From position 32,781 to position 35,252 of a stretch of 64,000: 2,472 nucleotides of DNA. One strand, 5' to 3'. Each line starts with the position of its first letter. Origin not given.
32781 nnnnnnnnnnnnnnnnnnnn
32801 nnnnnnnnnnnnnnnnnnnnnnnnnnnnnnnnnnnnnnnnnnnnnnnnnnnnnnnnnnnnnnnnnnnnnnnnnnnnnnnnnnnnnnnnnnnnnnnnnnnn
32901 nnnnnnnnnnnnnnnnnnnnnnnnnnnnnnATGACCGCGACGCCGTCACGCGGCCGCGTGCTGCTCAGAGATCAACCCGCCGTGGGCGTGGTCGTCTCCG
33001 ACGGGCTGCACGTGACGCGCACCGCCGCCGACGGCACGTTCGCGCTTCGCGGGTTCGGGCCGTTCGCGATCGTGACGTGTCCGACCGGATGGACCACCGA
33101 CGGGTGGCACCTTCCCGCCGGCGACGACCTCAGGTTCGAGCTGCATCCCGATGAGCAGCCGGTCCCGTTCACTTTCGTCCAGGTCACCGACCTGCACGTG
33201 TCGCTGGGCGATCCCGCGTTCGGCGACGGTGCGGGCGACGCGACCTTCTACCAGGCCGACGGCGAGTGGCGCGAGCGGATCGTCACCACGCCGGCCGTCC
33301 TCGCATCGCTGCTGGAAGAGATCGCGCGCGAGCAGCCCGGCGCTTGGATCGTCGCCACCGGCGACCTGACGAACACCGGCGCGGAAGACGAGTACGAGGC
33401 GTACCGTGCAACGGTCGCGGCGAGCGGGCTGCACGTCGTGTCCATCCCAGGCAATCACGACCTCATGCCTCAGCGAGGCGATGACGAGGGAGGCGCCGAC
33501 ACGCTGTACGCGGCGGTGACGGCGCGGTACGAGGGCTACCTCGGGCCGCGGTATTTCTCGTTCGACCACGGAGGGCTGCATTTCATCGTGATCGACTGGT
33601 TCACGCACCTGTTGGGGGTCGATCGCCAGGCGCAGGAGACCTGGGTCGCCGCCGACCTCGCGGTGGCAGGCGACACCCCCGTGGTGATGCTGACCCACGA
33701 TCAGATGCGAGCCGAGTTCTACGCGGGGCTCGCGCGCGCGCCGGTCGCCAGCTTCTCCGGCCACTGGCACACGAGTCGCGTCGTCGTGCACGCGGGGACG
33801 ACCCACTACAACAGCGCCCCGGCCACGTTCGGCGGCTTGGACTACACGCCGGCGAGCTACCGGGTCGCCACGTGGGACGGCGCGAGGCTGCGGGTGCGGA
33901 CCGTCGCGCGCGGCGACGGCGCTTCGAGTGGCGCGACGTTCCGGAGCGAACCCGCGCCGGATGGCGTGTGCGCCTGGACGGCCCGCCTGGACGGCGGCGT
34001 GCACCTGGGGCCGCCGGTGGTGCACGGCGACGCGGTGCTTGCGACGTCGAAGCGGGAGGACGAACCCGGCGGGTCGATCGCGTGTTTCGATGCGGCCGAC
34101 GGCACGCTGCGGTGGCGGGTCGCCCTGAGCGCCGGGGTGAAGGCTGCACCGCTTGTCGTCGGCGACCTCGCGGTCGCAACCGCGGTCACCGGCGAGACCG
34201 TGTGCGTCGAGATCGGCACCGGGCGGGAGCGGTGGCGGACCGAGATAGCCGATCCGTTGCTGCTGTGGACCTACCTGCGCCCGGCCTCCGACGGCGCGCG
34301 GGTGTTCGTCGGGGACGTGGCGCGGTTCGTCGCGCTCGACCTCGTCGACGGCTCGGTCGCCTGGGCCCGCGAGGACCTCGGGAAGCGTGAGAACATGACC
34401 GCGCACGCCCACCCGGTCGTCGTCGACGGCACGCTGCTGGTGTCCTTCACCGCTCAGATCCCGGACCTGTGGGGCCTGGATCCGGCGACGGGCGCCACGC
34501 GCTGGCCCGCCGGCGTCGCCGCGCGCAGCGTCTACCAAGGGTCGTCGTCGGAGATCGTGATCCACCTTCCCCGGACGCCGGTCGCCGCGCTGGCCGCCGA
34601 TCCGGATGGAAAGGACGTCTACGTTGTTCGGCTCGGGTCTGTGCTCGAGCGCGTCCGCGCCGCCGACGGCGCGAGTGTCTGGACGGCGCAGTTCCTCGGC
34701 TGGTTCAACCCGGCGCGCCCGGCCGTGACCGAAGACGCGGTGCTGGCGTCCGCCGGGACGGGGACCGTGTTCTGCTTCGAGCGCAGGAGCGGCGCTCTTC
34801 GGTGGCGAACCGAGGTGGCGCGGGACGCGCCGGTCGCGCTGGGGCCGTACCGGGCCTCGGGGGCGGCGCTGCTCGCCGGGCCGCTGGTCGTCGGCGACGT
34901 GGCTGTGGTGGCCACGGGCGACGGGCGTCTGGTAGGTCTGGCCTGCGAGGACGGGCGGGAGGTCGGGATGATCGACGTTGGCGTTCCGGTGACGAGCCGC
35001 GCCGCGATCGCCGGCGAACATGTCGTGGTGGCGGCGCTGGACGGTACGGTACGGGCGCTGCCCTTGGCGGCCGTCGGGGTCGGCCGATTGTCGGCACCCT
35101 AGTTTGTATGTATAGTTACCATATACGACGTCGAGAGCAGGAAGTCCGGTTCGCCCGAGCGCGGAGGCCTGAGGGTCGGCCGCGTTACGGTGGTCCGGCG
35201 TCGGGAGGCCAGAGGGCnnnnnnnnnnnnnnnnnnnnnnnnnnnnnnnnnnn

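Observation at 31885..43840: Co-directional 12 kb cluster: split Liv-type ABC importer interleaved with DegT aminotransferase, Gfo/Idh/MocA oxidoreductase, metallophosphoesterase-propeller fusion and HAD phosphatase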

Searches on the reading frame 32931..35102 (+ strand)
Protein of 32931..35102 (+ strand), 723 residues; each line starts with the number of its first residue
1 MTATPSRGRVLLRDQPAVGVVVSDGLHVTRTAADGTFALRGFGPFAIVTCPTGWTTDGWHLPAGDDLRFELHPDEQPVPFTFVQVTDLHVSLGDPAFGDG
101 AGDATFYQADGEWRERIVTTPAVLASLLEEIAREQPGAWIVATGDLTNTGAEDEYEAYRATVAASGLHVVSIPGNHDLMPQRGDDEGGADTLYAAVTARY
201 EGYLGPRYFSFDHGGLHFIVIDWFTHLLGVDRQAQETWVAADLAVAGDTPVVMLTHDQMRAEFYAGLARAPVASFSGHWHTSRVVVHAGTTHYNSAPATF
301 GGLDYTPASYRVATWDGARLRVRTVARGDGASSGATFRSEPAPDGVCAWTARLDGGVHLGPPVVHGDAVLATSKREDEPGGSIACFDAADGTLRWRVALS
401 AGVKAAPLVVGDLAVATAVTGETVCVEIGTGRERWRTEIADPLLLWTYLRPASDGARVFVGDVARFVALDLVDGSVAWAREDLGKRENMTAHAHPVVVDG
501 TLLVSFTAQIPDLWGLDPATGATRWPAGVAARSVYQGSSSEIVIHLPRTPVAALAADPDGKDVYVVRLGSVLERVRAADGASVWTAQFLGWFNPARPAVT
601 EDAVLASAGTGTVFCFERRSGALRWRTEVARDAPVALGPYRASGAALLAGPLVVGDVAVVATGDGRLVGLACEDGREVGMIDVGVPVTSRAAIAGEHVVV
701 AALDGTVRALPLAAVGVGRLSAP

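Call 4: search_protein_families(library=pfam, proteins=[window:32931-35102:+], max_evalue=0.01)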
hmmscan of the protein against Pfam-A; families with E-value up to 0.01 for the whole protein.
window:32931-35102:+ (723 aa): 5 families
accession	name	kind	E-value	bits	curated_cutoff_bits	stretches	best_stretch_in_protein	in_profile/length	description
PF13360.13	PQQ_2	-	5.2e-30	105.3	27.6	4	343-460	11-123/233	Outer membrane protein assembly factor BamB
PF13570.13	Beta-prop_ACSF4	-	2.6e-17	63.6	133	2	344-481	122-252/329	Beta-alanine-activating enzyme, beta-propeller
PF00149.33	Metallophos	-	2e-10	41.9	21.5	1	81-280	2-189/191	Calcineurin-like phosphoesterase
PF01011.28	PQQ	-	9.9e-10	38.2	26.7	0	484-529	42-85/595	Glucose/ethanol/alcohol dehydrogenase, beta-propeller domain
PF16371.11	MetallophosN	-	0.00011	22.8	35.6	1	8-40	1-33/77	N terminal of Calcineurin-like phosphoesterase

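Call 5: search_protein_families(library=ncbifam, proteins=[window:32931-35102:+], max_evalue=0.01)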
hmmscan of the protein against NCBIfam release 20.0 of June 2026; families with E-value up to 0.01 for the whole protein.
window:32931-35102:+ (723 aa): 7 families
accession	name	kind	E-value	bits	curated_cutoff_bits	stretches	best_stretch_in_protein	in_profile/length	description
TIGR03300.1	assembly_YfgL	equivalog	9.6e-25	87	285.2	2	594-710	58-160/377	outer membrane protein assembly factor BamB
NF008351.0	PRK11138.1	equivalog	7.6e-19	67.5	423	5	591-710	59-175/394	outer membrane protein assembly factor BamB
TIGR03075.1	PQQ_enz_alc_DH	subfamily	5.1e-07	28.7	480.05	1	399-505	57-171/530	PQQ-dependent dehydrogenase, methanol/ethanol family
NF008359.0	PRK11148.1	equivalog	8.8e-06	25.4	225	1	118-181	36-100/275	3',5'-cyclic-AMP phosphodiesterase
TIGR04528.1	acido_non_PQQ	subfamily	1.9e-05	23.6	650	0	464-527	112-179/493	acido-empty-quinoprotein group A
NF053862.1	DS9_1_antiphage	equivalog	0.00088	18.2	420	1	92-184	199-295/486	anti-phage phosphoesterase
NF053861.1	DS8_antiphage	equivalog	0.0078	14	790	0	122-178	19-85/994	anti-phage protein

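Call 32: search_solved_structures(query=window:32931-35102:+, max_evalue=0.001)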
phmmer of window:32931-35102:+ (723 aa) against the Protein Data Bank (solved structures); distinct sequences matched with E-value up to 0.001: 8.
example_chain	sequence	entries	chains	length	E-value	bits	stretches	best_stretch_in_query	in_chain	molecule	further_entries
5ayw_B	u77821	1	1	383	9.6e-07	30.8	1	425-630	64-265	Outer membrane protein assembly factor BamB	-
7nri_B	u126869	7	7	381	9.6e-07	30.8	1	425-630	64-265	Outer membrane protein assembly factor BamB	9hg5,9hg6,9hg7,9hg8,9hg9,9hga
9pxg_B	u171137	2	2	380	1.3e-06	30.4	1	345-481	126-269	Outer membrane protein assembly factor BamB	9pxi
8adg_B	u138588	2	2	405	1.6e-06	30.1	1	424-630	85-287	Outer membrane protein assembly factor BamB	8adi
4hdj_A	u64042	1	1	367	1.8e-06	29.9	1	345-481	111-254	Outer membrane protein assembly factor BamB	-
4imm_A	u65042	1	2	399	1.1e-05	27.3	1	380-526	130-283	Outer membrane assembly lipoprotein YfgL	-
6tjg_A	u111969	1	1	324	9.2e-05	24.2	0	343-478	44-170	Cake8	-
2yms_A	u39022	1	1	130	0.00089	21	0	427-528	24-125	OUTER MEMBRANE PROTEIN ASSEMBLY FACTOR BAMB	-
